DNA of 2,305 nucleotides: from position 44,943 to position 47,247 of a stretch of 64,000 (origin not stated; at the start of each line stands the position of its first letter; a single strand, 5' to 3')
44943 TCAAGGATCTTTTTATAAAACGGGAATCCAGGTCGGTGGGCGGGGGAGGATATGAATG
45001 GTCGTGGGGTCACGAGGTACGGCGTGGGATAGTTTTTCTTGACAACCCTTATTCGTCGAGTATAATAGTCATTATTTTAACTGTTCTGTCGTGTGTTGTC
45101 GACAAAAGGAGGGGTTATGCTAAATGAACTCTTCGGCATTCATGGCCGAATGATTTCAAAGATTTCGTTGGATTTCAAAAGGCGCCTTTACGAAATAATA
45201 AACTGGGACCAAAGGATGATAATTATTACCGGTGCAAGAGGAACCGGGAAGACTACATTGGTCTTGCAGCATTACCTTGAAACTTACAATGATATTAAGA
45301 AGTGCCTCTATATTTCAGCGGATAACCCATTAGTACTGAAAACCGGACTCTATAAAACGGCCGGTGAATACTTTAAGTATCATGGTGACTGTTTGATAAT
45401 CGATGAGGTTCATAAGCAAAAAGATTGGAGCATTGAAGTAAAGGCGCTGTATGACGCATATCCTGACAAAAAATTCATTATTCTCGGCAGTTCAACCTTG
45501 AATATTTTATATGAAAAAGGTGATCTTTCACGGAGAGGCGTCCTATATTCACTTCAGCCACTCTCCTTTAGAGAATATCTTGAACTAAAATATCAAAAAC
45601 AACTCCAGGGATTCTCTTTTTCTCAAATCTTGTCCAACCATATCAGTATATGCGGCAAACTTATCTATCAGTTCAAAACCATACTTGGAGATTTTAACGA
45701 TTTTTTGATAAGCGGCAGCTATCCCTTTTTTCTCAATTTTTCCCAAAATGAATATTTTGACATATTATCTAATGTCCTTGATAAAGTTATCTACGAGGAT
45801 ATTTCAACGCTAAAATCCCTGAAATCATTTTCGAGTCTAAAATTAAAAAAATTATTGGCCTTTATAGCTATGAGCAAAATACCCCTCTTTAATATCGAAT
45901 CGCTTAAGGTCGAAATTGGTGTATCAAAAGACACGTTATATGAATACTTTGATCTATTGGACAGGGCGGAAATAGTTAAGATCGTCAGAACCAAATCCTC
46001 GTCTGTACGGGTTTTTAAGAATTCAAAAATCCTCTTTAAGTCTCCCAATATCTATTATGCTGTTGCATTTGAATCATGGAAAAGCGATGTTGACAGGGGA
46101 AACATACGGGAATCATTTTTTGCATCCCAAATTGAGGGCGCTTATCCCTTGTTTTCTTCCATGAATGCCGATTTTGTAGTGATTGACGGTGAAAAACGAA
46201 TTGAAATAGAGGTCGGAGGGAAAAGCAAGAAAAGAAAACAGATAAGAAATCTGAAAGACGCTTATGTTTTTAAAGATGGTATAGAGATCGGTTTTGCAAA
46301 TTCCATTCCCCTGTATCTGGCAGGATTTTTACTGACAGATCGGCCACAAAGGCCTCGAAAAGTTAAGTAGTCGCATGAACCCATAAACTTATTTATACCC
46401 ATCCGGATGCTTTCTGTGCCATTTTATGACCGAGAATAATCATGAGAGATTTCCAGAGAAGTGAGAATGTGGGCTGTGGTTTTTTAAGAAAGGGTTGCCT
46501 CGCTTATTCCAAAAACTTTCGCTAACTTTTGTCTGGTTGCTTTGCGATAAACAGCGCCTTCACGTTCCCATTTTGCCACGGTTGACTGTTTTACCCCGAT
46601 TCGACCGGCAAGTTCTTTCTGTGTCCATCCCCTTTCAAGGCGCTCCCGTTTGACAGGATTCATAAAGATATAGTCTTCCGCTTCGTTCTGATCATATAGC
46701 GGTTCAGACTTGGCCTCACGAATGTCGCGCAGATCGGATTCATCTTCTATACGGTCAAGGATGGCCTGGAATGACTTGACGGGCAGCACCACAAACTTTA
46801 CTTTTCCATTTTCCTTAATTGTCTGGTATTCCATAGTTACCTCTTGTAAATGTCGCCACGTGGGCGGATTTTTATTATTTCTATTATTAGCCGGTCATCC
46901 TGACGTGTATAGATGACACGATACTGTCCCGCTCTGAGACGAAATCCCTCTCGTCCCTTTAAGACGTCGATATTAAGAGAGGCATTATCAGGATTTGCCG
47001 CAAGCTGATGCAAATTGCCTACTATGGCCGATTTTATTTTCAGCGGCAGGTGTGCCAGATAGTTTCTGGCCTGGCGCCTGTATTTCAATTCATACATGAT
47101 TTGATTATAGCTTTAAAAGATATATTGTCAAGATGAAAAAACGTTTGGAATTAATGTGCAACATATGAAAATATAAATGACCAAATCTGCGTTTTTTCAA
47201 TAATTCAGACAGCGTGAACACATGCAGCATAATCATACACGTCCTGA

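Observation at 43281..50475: Three to four diverged copies of the galE 3' end partition a 7-kb islet of TA modules and ATPases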

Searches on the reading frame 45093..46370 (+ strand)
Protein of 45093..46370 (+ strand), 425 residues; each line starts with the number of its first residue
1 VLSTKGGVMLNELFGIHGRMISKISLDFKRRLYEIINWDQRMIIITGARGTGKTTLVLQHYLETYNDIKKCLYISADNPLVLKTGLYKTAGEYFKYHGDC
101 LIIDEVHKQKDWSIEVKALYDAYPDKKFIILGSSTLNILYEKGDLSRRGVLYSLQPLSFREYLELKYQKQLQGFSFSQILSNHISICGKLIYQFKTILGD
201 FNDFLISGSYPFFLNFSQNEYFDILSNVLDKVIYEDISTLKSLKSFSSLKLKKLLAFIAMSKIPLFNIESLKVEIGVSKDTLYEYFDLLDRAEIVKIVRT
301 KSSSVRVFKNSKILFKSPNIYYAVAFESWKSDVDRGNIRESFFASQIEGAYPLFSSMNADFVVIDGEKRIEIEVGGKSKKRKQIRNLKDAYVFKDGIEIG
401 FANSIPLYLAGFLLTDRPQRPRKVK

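Call 8: search_protein_families(library=pfam, proteins=[window:45093-46370:+], max_evalue=0.01)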
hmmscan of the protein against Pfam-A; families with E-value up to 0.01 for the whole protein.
window:45093-46370:+ (425 aa): 12 families
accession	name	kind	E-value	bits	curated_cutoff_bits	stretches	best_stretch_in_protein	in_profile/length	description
PF13173.12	AAA_14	-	1.2e-25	90.5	27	1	40-163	2-129/129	AAA domain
PF13635.12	DUF4143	-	8.4e-06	26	28.1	1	236-374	3-157/160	Domain of unknown function (DUF4143)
PF06745.19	ATPase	-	0.00039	20.3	26.6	1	40-79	19-59/231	KaiC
PF13401.12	AAA_22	-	0.00043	21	27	0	40-65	5-29/130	AAA domain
PF25199.1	nSTAND_NTPase5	-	0.0005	20.4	34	1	39-106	40-105/145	Novel STAND NTPase 5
PF04851.21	ResIII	-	0.00088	19.7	22.5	0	35-83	18-68/164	Type III restriction enzyme, res subunit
PF00270.35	DEAD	-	0.00093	19.4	26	0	39-81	13-58/167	DEAD/DEAH box helicase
PF20720.3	nSTAND3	-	0.0015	18.7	27.2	1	38-75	15-52/155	Novel STAND NTPase 3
PF13245.12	AAA_19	-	0.0026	18.4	25.1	0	38-70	9-40/134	AAA domain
PF00437.27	T2SSE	-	0.0039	16.3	24.9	1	29-67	131-168/370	Type II/IV secretion system protein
PF10443.15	RNA12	-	0.0078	15.5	27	0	41-75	18-49/429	RNA12 protein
PF13191.12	AAA_16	-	0.0086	17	32.6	0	41-66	25-49/167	AAA ATPase domain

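Call 32: find_homologous_proteins(query=window:45093-46370:+, max_evalue=1e-30)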
Query window:45093-46370:+ (425 aa): 928 proteins with E <= 1e-30 among 8000 candidates; the best 120 are listed.
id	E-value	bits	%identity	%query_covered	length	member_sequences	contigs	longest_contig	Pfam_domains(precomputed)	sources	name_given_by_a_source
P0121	3.7e-263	891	98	97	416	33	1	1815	PF13173.13,PF13635.13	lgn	-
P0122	1.2e-235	800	88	95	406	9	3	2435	PF13173.13,PF13635.13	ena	-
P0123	3.6e-233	792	87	95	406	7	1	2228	PF13173.13,PF13635.13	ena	-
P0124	4.5e-231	785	87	95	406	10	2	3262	PF13173.13,PF13635.13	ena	-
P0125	3.1e-227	773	85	95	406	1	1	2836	PF13173.13,PF13635.13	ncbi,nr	ncbi:MAG: AAA family ATPase [Thermodesulfobacteriota bacterium]|nr:AAA family ATPase [Thermodesulfob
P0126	6.1e-223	759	82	97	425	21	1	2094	PF13173.13,PF06745.20,PF13635.13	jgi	-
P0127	6.6e-211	719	79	95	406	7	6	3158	PF13173.13,PF13635.13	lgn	-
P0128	5.5e-210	716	79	95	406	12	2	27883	PF13173.13,PF13635.13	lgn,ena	-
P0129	1.3e-206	705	77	95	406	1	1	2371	PF13173.13,PF13635.13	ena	-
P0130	8.7e-201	686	75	95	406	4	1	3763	PF13173.13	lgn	-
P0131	2.5e-200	684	75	95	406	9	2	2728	PF13173.13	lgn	-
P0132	4.3e-197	673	73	95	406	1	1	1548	PF13173.13,PF13635.13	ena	-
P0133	1.0e-195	669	73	95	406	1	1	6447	PF13173.13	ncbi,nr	ncbi:MAG: ATP-binding protein [bacterium]|nr:ATP-binding protein [bacterium]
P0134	2.4e-195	668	72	95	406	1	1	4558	PF13173.13,PF13635.13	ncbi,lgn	-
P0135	1.4e-192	659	70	95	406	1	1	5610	PF13173.13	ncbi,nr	ncbi:MAG: AAA family ATPase [Deltaproteobacteria bacterium]|nr:AAA family ATPase [Deltaproteobacteri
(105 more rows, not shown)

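Call 33: find_encoding_contigs(protein=P0125, flank=5000, max_places=3)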
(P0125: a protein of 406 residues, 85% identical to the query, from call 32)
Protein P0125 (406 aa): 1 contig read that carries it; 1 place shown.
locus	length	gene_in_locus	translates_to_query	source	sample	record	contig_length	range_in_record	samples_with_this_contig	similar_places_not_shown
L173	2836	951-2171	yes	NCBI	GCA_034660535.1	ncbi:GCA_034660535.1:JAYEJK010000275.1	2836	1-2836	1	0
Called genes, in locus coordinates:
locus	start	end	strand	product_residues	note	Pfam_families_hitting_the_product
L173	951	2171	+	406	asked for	PF13173:AAA_14, PF13635:DUF4143 (faint)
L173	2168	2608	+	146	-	PF02350:Epimerase_2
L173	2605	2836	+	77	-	PF09820:AAA-ATPase_like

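Call 34: find_encoding_contigs(protein=P0124, flank=5000, max_places=3)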
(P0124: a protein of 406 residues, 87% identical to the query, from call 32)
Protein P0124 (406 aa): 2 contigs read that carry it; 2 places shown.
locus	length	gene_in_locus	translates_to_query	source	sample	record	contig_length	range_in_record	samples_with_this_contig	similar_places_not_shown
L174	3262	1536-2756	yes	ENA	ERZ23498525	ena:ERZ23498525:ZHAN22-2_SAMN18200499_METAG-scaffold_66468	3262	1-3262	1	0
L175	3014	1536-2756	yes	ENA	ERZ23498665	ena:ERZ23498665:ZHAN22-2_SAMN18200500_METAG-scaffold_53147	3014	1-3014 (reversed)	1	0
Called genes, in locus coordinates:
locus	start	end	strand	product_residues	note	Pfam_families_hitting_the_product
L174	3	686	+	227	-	?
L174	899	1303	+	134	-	PF02350:Epimerase_2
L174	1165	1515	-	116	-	-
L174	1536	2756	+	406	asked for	PF13173:AAA_14, PF13635:DUF4143 (weak)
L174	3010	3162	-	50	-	-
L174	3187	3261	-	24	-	?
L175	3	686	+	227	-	?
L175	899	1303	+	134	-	PF02350:Epimerase_2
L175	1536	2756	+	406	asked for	PF13173:AAA_14, PF13635:DUF4143 (weak)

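Call 35: find_encoding_contigs(protein=P0128, flank=6000, max_places=3)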
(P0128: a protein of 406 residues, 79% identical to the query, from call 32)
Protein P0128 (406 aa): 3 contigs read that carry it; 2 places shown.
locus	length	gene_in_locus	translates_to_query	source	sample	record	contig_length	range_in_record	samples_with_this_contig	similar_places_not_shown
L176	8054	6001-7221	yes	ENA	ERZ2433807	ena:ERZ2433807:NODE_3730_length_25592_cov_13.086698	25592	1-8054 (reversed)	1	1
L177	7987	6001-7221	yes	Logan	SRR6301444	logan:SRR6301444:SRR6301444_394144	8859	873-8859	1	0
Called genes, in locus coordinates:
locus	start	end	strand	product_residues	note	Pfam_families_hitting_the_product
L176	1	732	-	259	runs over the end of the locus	PF02463:SMC_N (weak), PF00005:ABC_tran, PF13304:AAA_21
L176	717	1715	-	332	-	PF01032:FecCD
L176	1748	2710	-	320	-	PF01497:Peripla_BP_2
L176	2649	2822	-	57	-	-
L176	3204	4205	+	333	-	PF01380:SIS, PF00571:CBS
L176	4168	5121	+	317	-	PF00701:DHDPS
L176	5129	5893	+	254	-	-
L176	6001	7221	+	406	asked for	PF13173:AAA_14, PF13635:DUF4143 (weak)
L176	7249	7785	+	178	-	PF00929:RNase_T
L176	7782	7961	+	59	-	-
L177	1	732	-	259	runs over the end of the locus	PF02463:SMC_N (weak), PF00005:ABC_tran, PF13304:AAA_21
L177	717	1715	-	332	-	PF01032:FecCD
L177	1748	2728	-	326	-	PF01497:Peripla_BP_2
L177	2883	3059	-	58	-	-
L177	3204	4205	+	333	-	PF01380:SIS, PF00571:CBS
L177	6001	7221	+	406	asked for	PF13173:AAA_14, PF13635:DUF4143 (weak)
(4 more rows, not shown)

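Call 67: search_protein_families(library=padloc, proteins=[window:45093-46370:+], max_evalue=0.001)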
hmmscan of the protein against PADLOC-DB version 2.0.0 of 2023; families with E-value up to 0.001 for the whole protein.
window:45093-46370:+ (425 aa): 8 families
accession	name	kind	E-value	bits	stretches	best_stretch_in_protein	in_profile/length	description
PDLC04789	PDC-S01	-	1.8e-30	104.3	1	39-345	16-297/375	-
PDLC04787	PDC-S01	-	1.1e-23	81.8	1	39-307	26-285/412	-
PDLC04790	PDC-S01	-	2.6e-22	77.1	1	38-317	25-291/422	-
PDLC04791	PDC-S01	-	9e-12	42.4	1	39-138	18-125/395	-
PDLC04786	PDC-S01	-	2.2e-10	37.9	1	37-172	13-163/439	-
PDLC04788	PDC-S01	-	2e-06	25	1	40-303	19-284/448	-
PDLC05035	PDC-S53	-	0.00047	16.3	0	39-80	509-548/900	-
PDLC04792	PDC-S01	-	0.00054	16.7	0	38-211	13-197/452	-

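Call 68: search_protein_families(library=ncbifam, proteins=[window:45093-46370:+], max_evalue=0.001)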
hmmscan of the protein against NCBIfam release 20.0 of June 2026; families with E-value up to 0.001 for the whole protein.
window:45093-46370:+ (425 aa): 1 family
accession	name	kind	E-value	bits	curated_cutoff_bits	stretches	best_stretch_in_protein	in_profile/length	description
TIGR03880.1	KaiC_arch_3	hypoth_equivalog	0.00085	18.9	249.45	0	40-79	16-55/224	KaiC domain-containing protein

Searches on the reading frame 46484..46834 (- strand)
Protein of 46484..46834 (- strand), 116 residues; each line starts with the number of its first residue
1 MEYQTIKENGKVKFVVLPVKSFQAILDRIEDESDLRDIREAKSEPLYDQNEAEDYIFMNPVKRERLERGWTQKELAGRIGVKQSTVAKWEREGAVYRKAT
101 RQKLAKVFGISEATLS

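Call 8: search_protein_families(library=pfam, proteins=[window:46484-46834:-], max_evalue=0.01)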
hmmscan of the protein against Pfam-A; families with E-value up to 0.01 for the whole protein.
window:46484-46834:- (116 aa): 18 families
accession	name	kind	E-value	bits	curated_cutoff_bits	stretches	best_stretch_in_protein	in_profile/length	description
PF01381.28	HTH_3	-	2.6e-12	47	23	1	61-113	1-53/55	Helix-turn-helix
PF13560.12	HTH_31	-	3.3e-07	30.9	27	1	62-114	7-60/64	Helix-turn-helix domain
PF13384.12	HTH_23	-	1.2e-06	28.5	24.6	1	66-89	14-37/50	Homeodomain-like domain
PF18506.7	RelB-like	-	1.8e-06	28.1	27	1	7-55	9-57/62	RelB Antitoxin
PF13443.12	HTH_26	-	4.1e-05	24.2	22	1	67-113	8-55/63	Cro/C1-type HTH DNA-binding domain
PF12844.13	HTH_19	-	0.00016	21.9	30.2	1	65-112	8-55/64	Helix-turn-helix domain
PF13518.12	HTH_28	-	0.0002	21.8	25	0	66-91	9-34/52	Helix-turn-helix domain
PF04545.22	Sigma70_r4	-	0.0002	21.2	24.1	0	65-92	16-43/50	Sigma-70, region 4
PF07022.19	Phage_CI_repr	-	0.00047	20.9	22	0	71-91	14-34/65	Bacteriophage CI repressor helix-turn-helix domain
PF20432.4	Xre-like-HTH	-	0.00048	20.8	25.8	0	100-116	25-41/63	Antitoxin Xre-like helix-turn-helix domain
PF04967.18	HTH_10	-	0.00049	20.3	23.1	0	97-116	22-41/53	HTH DNA binding domain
PF04218.19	CENP-B_N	-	0.0021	18.1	21.2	0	65-89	18-42/53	CENP-B N-terminal DNA-binding domain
PF13545.12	HTH_Crp_2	-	0.0027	18.1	27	0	65-87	18-40/70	Crp-like helix-turn-helix domain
PF13412.12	HTH_24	-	0.0057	16.7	21.9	0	71-87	19-35/48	Winged helix-turn-helix DNA-binding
PF02604.26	PhdYeFM_antitox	-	0.0074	16.5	29.8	0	3-40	26-62/74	Antitoxin Phd_YefM, type II toxin-antitoxin system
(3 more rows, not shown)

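Call 26: find_homologous_proteins(query=window:46484-46834:-, max_evalue=1e-10)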
Query window:46484-46834:- (116 aa): 847 proteins with E <= 1e-10 among 856 candidates; the best 120 are listed.
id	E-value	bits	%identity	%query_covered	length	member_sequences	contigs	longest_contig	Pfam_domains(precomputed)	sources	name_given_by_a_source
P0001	2.9e-68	245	100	100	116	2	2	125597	PF18506.8,PF13384.13,PF01381.29,PF13560.13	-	-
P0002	3.1e-64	232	95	100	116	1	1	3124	PF18506.8,PF13384.13,PF01381.29,PF13560.13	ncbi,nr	ncbi:MAG: helix-turn-helix transcriptional regulator [Thermodesulfobacteriota bacterium]|nr:helix-tu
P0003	3.1e-63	228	92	100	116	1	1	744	PF18506.8,PF01381.29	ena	-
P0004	4.2e-63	228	92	100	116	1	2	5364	PF18506.8,PF01381.29,PF13560.13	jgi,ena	-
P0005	6.9e-63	227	91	100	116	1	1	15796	PF18506.8,PF01381.29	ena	-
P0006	7.7e-63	227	91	100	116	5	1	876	PF18506.8,PF13384.13,PF01381.29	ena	-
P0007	8.6e-63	227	93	97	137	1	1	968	PF18506.8,PF01381.29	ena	-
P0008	9.4e-63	227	91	100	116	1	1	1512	PF18506.8,PF01381.29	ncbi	-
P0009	2.0e-62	226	91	100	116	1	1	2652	PF18506.8,PF01381.29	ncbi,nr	ncbi:MAG: helix-turn-helix transcriptional regulator [Thermodesulfobacteriota bacterium]|nr:helix-tu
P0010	2.4e-62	226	91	100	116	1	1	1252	PF18506.8,PF01381.29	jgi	jgi:ribosome-binding protein aMBF1 (putative translation factor)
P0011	2.9e-62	225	91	100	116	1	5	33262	PF01381.29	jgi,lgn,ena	jgi:ribosome-binding protein aMBF1 (putative translation factor)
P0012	3.3e-62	225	90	99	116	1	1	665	PF18506.8,PF01381.29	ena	-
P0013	3.4e-62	225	91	100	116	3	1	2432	PF18506.8,PF13384.13,PF01381.29,PF13560.13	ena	-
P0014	4.5e-62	225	91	100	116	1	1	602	PF18506.8,PF01381.29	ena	-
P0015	5.1e-62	225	91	100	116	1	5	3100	PF18506.8,PF01381.29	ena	-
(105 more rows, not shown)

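Call 27: find_encoding_contigs(protein=P0002, flank=5000, max_places=3)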
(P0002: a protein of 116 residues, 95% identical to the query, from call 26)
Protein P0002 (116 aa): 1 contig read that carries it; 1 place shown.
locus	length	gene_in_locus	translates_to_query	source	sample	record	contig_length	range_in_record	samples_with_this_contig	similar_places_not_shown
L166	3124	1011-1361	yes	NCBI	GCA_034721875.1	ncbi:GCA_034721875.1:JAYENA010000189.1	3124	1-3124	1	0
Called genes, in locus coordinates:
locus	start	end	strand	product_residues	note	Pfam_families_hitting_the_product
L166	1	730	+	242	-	PF01370:Epimerase, PF16363:GDP_Man_Dehyd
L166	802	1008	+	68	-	PF05016:ParE_toxin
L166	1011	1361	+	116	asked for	PF18506:RelB-like (weak), PF13560:HTH_31 (faint), PF01381:HTH_3, PF13384:HTH_23 (faint)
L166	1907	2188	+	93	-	PF05015:HigB-like_toxin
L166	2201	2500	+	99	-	PF01381:HTH_3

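Call 28: find_encoding_contigs(protein=P0011, flank=5000, max_places=5)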
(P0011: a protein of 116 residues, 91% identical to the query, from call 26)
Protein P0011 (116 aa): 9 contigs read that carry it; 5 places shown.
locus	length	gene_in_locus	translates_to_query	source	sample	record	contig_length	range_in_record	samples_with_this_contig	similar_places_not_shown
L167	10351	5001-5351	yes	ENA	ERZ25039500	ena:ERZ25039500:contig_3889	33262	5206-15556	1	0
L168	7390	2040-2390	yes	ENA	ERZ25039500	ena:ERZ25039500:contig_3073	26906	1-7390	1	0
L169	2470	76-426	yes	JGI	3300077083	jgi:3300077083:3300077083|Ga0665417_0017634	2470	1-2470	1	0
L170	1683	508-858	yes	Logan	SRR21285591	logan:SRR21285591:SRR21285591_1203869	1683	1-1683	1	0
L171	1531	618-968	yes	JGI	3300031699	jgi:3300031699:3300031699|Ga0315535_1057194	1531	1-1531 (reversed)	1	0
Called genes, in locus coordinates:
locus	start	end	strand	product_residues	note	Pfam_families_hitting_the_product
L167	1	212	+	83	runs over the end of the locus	-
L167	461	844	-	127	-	-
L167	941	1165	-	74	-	-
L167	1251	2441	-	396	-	PF04932:Wzy_C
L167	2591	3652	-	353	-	PF00953:Glycos_transf_4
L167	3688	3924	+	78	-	PF19891:DUF6364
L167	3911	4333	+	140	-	PF01850:PIN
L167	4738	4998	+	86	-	PF05016:ParE_toxin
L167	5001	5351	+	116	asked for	PF01381:HTH_3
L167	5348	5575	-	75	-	-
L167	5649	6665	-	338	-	PF01370:Epimerase, PF02719:Polysacc_synt_2, PF04321:RmlD_sub_bind, PF05368:NmrA, PF01073:3Beta_HSD, PF13460:NAD_binding_10, PF16363:GDP_Man_Dehyd, PF07993:NAD_binding_4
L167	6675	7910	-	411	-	PF13439:Glyco_transf_4, PF13579:Glyco_trans_4_4, PF00534:Glycos_transf_1, PF13692:Glyco_trans_1_4 (weak)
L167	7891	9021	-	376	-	PF02350:Epimerase_2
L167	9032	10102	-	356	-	PF01370:Epimerase, PF02719:Polysacc_synt_2, PF04321:RmlD_sub_bind (faint), PF16363:GDP_Man_Dehyd (weak)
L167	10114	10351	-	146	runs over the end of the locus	-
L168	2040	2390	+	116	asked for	PF01381:HTH_3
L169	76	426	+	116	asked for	PF01381:HTH_3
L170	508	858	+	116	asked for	PF01381:HTH_3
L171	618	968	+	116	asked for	PF01381:HTH_3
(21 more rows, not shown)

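Call 29: find_encoding_contigs(protein=P0005, flank=5000, max_places=3)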
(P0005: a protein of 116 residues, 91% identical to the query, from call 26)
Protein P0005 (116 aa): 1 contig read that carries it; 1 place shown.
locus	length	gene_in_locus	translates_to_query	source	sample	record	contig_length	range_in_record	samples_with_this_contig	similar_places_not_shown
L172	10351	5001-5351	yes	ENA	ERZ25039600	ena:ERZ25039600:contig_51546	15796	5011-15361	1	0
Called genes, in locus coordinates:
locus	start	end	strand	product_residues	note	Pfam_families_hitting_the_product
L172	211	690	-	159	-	PF05635:23S_rRNA_IVP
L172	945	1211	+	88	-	-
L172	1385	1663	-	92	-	-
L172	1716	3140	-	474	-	PF04932:Wzy_C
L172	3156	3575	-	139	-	-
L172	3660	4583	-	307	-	PF01797:Y1_Tnp, PF13384:HTH_23 (weak)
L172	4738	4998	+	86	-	PF05016:ParE_toxin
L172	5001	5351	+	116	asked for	PF18506:RelB-like (weak), PF01381:HTH_3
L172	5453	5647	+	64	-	-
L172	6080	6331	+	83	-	PF01402:RHH_1 (weak)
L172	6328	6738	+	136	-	PF13470:PIN_3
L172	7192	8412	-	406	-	PF13173:AAA_14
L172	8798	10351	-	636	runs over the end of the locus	PF13727:CoA_binding_3, PF01073:3Beta_HSD, PF01370:Epimerase, PF02719:Polysacc_synt_2, PF04321:RmlD_sub_bind, PF16363:GDP_Man_Dehyd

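Call 67: search_protein_families(library=padloc, proteins=[window:46484-46834:-], max_evalue=0.001)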
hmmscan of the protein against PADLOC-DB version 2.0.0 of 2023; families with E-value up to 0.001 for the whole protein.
window:46484-46834:- (116 aa): 7 families
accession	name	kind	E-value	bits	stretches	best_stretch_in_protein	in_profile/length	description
PDLC04133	mad1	-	1.5e-06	26.4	1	68-93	4-29/60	mads_1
PDLC03949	RmrA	-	3.9e-06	24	1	65-112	11-58/363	-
PDLC03951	RmrA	-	6.8e-06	23.3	1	62-113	14-65/400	-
PDLC02926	HTH_VI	-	5.7e-05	21.3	1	61-111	6-56/92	-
PDLC04759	PDC-M64B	-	0.00012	20.1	1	66-105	36-75/135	-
PDLC03947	RmrA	-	0.00025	18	1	54-108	9-63/383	-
PDLC03954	RmrA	-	0.00046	17.2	1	61-111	15-65/380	-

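Call 68: search_protein_families(library=ncbifam, proteins=[window:46484-46834:-], max_evalue=0.001)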
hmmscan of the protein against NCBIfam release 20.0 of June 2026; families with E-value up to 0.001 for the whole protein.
window:46484-46834:- (116 aa): 6 families
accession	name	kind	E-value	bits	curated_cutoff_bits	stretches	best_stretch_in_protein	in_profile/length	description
NF007271.0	PRK09726.1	equivalog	3.9e-09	36.4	79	1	59-91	15-47/88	type II toxin-antitoxin system antitoxin HipB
TIGR00270.2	TIGR00270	equivalog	1.3e-08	34.8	110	1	37-111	55-130/159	multiprotein bridging factor aMBF1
NF041951.1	phage_RstR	subfamily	3.9e-06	27.1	80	1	61-112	7-58/108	RstR family transcriptional repressor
TIGR03070.1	couple_hipB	subfamily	9.8e-06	25.4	71.65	1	61-91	7-37/58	type II toxin-antitoxin system Y4mF family antitoxin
NF047948.1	male_kill_WMK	equivalog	2.1e-05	24.1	300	1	55-110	158-216/300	WO male-killing family protein Wmk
TIGR03830.1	CxxCG_CxxCG_HTH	subfamily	2.9e-05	23.9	61.8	1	50-102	59-111/127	type II TA system antitoxin MqsA family protein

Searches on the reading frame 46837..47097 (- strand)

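Call 8: search_protein_families(library=pfam, proteins=[window:46837-47097:-], max_evalue=0.01)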
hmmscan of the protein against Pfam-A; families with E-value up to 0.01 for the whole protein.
window:46837-47097:- (86 aa): 1 family
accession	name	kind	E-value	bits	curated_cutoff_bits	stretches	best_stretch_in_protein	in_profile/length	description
PF05016.21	ParE_toxin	-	2.8e-08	34.7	23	1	5-84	2-89/89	ParE toxin of type II toxin-antitoxin system, parDE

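Call 67: search_protein_families(library=padloc, proteins=[window:46837-47097:-], max_evalue=0.001)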
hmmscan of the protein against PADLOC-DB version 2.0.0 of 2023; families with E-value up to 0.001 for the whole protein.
window:46837-47097:- (86 aa): 0 families

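Call 68: search_protein_families(library=ncbifam, proteins=[window:46837-47097:-], max_evalue=0.001)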
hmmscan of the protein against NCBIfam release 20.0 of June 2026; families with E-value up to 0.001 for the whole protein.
window:46837-47097:- (86 aa): 0 families
